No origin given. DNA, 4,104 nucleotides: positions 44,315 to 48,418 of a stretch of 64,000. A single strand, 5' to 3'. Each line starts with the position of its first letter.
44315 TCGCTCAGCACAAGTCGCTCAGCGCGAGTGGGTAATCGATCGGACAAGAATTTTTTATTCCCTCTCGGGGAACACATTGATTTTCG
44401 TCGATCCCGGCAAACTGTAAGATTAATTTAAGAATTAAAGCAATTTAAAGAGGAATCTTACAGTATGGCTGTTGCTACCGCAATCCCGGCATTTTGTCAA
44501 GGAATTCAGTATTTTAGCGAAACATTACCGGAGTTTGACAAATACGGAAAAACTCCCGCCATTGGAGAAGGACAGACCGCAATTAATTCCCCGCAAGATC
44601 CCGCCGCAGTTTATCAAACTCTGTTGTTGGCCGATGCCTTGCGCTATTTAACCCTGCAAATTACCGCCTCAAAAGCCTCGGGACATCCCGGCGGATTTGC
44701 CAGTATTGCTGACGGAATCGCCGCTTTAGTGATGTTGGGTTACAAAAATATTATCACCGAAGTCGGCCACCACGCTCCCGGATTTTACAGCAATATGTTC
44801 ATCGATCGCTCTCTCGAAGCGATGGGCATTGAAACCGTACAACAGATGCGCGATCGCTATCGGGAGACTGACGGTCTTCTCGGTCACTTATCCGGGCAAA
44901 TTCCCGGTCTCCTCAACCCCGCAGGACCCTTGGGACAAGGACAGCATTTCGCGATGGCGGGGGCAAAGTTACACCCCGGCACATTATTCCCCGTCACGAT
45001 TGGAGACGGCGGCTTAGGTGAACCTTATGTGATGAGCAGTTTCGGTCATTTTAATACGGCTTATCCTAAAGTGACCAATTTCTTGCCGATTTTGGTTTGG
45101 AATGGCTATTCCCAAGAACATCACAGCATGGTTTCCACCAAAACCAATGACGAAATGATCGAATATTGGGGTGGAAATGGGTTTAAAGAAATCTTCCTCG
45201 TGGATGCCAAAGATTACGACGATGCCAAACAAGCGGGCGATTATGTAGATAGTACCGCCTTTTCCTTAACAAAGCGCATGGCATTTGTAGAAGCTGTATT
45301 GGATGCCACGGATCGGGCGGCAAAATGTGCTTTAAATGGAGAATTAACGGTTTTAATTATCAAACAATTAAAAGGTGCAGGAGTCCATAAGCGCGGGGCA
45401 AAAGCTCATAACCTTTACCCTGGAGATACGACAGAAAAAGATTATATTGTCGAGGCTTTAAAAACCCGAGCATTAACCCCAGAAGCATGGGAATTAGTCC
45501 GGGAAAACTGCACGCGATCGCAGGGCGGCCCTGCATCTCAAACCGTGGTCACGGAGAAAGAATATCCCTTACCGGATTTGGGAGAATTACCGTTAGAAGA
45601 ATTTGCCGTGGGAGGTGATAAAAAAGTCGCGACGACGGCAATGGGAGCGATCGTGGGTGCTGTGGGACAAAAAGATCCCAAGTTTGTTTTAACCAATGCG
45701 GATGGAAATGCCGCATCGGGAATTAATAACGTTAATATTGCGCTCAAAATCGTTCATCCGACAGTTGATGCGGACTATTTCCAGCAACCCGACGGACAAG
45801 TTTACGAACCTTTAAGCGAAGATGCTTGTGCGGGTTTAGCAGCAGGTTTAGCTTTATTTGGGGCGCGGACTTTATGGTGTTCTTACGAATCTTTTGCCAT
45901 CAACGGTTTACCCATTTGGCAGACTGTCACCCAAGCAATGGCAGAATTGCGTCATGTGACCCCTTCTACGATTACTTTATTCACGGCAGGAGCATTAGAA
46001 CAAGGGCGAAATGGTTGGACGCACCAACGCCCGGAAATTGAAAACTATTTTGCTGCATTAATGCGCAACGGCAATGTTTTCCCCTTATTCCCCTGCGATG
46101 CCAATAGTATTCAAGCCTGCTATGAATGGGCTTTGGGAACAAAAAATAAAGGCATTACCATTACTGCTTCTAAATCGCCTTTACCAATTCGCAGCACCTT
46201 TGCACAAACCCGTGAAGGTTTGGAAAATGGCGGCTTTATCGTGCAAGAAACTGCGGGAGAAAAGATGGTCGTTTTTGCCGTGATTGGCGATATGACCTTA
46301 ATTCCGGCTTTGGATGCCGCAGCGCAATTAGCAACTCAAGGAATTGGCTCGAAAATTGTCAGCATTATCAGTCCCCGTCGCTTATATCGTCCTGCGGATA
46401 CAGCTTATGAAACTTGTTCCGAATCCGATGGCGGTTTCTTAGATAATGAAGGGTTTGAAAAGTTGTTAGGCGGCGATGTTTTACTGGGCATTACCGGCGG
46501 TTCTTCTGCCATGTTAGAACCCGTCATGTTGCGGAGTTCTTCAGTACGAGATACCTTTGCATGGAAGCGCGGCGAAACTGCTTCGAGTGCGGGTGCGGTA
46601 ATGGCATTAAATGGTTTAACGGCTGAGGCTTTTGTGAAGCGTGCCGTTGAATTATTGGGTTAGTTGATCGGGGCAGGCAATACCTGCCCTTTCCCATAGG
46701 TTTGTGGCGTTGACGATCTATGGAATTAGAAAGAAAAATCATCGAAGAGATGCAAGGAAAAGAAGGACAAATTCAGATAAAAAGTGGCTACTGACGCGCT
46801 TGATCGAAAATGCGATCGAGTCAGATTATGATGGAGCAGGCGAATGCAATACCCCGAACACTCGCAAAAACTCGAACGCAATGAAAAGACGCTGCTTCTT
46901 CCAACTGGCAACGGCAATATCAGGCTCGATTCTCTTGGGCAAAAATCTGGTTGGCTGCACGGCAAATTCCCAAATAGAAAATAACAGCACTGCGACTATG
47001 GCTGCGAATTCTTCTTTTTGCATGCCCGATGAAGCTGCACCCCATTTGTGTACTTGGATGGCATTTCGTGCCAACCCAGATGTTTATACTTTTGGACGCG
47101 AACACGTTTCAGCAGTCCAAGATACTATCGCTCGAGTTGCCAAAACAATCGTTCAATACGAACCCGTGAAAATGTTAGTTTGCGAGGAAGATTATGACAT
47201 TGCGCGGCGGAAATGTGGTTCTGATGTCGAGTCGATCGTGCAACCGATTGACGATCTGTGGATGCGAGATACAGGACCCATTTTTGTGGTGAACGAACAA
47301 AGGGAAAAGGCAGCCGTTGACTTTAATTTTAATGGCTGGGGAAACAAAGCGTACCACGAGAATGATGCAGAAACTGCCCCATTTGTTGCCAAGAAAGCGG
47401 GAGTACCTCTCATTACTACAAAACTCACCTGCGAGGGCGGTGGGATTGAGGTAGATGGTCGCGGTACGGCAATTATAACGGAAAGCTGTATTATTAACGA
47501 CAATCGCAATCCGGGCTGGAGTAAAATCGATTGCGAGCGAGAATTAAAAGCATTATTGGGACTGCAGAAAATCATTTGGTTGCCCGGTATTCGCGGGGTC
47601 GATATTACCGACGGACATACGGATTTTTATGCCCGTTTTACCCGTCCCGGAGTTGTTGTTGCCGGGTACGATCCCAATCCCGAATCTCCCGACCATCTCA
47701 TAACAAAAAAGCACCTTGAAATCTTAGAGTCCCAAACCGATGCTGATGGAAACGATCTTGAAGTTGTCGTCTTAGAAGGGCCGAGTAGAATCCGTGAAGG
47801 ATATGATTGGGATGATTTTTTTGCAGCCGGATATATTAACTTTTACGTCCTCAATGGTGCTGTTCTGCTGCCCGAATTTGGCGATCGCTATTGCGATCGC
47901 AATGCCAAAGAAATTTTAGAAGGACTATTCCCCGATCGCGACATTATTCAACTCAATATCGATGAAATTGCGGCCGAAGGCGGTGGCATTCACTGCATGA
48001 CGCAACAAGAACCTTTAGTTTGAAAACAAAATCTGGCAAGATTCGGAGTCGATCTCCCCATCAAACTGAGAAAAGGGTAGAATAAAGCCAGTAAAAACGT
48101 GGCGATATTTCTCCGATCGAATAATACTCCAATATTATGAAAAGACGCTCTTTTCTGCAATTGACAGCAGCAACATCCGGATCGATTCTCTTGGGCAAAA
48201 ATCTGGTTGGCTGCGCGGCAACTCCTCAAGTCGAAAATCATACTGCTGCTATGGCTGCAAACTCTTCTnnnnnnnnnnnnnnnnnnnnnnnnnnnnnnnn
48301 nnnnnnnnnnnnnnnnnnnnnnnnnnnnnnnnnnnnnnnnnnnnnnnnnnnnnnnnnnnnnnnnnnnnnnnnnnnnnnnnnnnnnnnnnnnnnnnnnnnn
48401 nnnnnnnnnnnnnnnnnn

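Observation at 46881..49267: Tandem Tat-lipoprotein agmatine-deiminase/PAD-family paralogues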

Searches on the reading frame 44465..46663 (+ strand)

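Call 3: search_protein_families(library=pfam, proteins=[window:44465-46663:+])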
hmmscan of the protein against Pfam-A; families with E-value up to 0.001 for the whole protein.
window:44465-46663:+ (732 aa): 3 families
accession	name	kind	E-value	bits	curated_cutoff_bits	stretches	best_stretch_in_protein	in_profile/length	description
PF03894.20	XFP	-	5.8e-13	49.4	22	1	435-555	49-173/177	D-xylulose 5-phosphate/D-fructose 6-phosphate phosphoketolase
PF09364.15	XFP_N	-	2.9e-09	36.7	23.7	1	99-257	79-243/364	XFP N-terminal domain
PF02779.29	Transket_pyr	-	1.2e-08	35.2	27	1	390-570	6-169/174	Transketolase, pyrimidine binding domain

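Call 4: search_protein_families(library=ncbifam, proteins=[window:44465-46663:+])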
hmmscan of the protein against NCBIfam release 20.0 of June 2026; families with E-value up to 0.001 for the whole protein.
window:44465-46663:+ (732 aa): 10 families
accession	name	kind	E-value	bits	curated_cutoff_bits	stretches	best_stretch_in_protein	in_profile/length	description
NF003619.0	PRK05261.1-4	subfamily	1.5e-24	86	962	2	337-623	350-650/799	phosphoketolase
NF003616.0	PRK05261.1-1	subfamily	3.2e-24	85.2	777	2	434-620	445-636/788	phosphoketolase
NF003621.0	PRK05261.1-6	subfamily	9.5e-21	73.5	1295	2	336-622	346-646/801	phosphoketolase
NF003618.0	PRK05261.1-3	subfamily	1.1e-20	73.6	1199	2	435-620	445-639/789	phosphoketolase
NF003617.0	PRK05261.1-2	subfamily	3e-20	71.7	1143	2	338-624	352-652/797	phosphoketolase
NF003620.0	PRK05261.1-5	equivalog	1.1e-19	70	1518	2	379-637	401-677/825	phosphoketolase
NF004559.0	PRK05899.2-5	equivalog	6e-12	44.6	488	2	51-227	17-201/627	transketolase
TIGR00232.1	tktlase_bact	equivalog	3.8e-11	42.1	682.25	1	391-641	353-581/654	transketolase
NF004558.0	PRK05899.2-4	equivalog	2.4e-06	26.2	788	1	502-636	444-571/651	transketolase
NF004556.0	PRK05899.2-2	equivalog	8.5e-06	24.3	575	0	63-161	28-132/639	transketolase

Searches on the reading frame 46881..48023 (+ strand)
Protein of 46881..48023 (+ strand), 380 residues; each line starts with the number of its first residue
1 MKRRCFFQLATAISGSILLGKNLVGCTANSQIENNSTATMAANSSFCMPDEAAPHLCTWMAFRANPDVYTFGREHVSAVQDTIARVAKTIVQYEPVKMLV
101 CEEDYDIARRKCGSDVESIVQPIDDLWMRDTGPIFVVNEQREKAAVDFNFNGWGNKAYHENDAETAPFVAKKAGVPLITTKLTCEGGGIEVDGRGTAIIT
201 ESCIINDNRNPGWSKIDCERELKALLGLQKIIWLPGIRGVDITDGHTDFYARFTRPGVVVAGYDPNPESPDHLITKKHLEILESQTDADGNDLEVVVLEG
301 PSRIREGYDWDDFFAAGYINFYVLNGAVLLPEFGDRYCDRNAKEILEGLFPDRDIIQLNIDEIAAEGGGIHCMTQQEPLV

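Call 3: search_protein_families(library=pfam, proteins=[window:46881-48023:+])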
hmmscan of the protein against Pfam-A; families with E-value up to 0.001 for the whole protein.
window:46881-48023:+ (380 aa): 1 family
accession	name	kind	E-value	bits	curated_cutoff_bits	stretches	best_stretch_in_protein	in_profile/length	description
PF04371.20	PAD_porph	-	5.1e-103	345.1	25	1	48-378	2-321/321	Porphyromonas-type peptidyl-arginine deiminase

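Call 4: search_protein_families(library=ncbifam, proteins=[window:46881-48023:+])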
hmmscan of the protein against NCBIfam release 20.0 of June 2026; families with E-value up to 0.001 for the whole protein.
window:46881-48023:+ (380 aa): 2 families
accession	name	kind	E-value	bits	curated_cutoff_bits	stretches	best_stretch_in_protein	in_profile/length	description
TIGR03380.1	agmatine_aguA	equivalog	1e-78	264.9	381.8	1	41-378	3-356/357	agmatine deiminase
NF010070.0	PRK13551.1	subfamily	1.9e-75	253.9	483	1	39-378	6-362/365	agmatine deiminase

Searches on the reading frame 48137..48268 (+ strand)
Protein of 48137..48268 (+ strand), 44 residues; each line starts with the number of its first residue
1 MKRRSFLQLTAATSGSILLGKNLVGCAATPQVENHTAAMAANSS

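Call 43: search_protein_families(library=pfam, proteins=[window:48137-48268:+], max_evalue=10)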
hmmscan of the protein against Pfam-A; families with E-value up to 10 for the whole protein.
seq(44 aa): 1 family
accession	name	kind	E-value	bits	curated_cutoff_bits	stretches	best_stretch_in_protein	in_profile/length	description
PF10518.14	TAT_signal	-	0.0089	16.4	22.7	1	1-20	2-21/21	TAT (twin-arginine translocation) pathway signal sequence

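Call 44: search_protein_families(library=ncbifam, proteins=[window:48137-48268:+], max_evalue=10)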
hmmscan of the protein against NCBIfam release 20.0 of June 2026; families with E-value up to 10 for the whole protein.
seq(44 aa): 1 family
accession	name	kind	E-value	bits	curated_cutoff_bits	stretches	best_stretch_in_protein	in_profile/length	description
TIGR01409.1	TAT_signal_seq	domain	0.032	14.6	16.7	1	3-20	3-20/29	twin-arginine translocation signal domain-containing protein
